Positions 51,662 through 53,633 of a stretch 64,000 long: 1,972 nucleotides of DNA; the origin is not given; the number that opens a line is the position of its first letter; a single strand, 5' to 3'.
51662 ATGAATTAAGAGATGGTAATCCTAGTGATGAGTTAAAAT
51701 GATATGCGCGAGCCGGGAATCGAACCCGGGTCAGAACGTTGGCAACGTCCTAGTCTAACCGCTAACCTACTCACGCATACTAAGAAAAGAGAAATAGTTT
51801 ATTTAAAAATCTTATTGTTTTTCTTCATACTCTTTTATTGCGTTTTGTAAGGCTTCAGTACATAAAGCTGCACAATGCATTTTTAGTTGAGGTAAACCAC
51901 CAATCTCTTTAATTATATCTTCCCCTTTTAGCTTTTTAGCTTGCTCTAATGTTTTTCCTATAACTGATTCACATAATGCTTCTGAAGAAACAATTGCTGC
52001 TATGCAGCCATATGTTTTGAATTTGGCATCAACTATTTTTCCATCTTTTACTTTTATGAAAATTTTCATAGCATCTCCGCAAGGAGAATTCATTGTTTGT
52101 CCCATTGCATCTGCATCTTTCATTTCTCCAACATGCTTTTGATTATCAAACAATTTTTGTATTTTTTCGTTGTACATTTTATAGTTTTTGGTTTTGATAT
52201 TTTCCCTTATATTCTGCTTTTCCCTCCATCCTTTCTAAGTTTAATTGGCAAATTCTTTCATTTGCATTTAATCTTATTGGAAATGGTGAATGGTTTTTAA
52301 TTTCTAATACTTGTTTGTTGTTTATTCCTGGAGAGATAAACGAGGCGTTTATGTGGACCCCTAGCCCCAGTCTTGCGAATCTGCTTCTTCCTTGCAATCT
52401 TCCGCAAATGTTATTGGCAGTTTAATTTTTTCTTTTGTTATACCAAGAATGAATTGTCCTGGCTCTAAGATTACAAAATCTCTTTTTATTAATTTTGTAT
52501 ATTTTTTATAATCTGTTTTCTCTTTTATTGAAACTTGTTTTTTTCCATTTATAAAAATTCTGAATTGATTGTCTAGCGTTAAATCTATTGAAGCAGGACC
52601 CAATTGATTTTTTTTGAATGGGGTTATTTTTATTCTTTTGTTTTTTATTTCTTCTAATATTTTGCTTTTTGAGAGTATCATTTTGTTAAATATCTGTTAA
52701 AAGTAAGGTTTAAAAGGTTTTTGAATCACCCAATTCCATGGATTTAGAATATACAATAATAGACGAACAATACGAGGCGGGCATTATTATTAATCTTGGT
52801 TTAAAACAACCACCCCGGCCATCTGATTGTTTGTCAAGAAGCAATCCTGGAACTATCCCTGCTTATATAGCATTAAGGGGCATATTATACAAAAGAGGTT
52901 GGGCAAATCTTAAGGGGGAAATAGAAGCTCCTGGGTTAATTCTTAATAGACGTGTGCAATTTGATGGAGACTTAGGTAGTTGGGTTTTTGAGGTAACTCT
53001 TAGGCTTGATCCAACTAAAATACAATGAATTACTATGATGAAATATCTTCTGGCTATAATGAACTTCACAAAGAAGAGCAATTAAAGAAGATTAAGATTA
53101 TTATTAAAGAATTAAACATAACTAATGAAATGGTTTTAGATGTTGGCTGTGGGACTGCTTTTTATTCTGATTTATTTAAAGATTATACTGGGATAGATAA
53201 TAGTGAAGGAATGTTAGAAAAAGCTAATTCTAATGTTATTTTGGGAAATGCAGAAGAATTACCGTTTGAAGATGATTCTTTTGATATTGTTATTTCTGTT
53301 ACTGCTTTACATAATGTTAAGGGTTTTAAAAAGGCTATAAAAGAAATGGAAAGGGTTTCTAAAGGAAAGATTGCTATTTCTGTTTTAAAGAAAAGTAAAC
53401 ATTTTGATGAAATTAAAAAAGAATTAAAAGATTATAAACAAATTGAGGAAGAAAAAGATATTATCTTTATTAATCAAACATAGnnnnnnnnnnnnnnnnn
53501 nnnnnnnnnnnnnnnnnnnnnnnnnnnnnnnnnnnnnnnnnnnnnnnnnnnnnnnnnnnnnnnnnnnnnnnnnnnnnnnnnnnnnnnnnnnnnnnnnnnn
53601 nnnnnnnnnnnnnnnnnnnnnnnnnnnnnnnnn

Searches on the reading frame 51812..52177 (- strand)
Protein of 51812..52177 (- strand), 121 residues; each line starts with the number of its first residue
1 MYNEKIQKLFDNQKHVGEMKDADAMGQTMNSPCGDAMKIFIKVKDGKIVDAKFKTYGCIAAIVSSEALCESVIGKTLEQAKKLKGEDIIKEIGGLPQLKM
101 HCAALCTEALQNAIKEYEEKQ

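Call 35: search_protein_families(library=pfam, proteins=[window:51812-52177:-], max_evalue=0.001)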
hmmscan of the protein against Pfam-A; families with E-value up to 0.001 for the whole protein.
window:51812-52177:- (121 aa): 1 family
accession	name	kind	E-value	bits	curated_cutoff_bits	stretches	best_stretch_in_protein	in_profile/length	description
PF01592.21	NifU_N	-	7.6e-38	130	22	1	1-121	1-124/127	NifU-like N terminal domain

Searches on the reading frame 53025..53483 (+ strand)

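Call 35: search_protein_families(library=pfam, proteins=[window:53025-53483:+], max_evalue=0.001)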
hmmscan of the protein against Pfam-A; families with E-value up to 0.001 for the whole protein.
window:53025-53483:+ (152 aa): 8 families
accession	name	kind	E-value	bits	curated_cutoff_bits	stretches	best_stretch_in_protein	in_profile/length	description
PF08241.18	Methyltransf_11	-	7.1e-19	68.7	21.2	1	38-113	1-88/95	Methyltransferase domain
PF13847.12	Methyltransf_31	-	8.4e-15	55.2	27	1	34-138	4-130/145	Methyltransferase domain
PF13649.12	Methyltransf_25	-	8.5e-15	55.7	27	1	37-113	1-94/97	Methyltransferase domain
PF01209.24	Ubie_methyltran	-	4.8e-10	39.6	20.1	1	33-127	47-158/233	ubiE/COQ5 methyltransferase family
PF13489.12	Methyltransf_23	-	9.2e-07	29.2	27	1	31-126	20-124/164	Methyltransferase domain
PF05148.21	Methyltransf_8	-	1e-06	29.2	27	1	10-134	47-170/219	Hypothetical methyltransferase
PF08242.18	Methyltransf_12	-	1.3e-06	29.5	30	1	38-111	1-91/98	Methyltransferase domain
PF07021.18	MetW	-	2.5e-05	24.4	21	1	27-116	7-106/193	Methionine biosynthesis protein MetW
